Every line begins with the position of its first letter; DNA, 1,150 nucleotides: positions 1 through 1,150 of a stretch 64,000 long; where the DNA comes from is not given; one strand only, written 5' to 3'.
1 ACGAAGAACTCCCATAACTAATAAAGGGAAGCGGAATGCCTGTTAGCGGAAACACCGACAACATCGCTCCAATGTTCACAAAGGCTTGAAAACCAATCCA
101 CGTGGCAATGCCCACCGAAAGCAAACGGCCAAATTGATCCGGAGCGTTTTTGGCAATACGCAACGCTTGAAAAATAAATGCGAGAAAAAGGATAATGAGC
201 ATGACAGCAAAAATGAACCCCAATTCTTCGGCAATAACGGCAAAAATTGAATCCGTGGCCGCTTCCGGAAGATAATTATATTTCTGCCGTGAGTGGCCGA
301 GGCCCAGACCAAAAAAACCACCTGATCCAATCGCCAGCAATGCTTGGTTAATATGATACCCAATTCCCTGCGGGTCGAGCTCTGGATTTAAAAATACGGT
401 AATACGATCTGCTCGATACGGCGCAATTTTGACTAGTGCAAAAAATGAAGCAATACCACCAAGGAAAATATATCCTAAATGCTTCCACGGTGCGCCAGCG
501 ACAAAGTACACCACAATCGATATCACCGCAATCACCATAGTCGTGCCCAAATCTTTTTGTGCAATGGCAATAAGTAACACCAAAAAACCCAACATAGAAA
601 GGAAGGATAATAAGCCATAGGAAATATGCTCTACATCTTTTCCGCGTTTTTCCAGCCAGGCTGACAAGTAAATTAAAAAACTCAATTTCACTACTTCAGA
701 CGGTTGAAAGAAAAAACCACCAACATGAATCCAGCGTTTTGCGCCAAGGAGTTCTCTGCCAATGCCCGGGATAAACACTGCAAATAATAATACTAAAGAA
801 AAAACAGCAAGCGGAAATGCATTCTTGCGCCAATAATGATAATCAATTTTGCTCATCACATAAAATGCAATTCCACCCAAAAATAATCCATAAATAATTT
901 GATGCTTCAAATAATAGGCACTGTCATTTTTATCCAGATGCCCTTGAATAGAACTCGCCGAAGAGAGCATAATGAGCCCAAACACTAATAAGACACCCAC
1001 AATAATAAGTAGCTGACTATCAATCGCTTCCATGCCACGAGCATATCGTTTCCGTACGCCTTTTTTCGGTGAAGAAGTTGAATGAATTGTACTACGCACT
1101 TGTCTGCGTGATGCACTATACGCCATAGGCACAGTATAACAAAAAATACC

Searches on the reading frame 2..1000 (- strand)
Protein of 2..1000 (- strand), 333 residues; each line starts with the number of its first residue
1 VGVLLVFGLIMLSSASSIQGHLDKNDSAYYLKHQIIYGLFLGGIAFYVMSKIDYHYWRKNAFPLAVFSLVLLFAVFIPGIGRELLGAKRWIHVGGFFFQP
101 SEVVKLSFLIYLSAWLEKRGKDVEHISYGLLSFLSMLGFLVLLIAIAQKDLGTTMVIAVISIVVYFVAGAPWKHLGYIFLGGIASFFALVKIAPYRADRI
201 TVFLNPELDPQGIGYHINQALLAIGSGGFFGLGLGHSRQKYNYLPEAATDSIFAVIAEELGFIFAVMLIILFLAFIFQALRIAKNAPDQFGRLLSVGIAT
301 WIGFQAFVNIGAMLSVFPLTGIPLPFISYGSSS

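Call 71: search_protein_families(library=pfam, proteins=[window:2-1000:-], max_evalue=0.001)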
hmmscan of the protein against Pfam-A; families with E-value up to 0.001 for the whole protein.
window:2-1000:- (333 aa): 2 families
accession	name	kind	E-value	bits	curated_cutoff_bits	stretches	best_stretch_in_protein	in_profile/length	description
PF01098.24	FTSW_RODA_SPOVE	-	6.8e-98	328.4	26.4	1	4-333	10-336/356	Cell cycle protein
PF08733.15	PalH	-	0.00066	19.3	34.1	1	13-75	203-265/332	PalH/RIM21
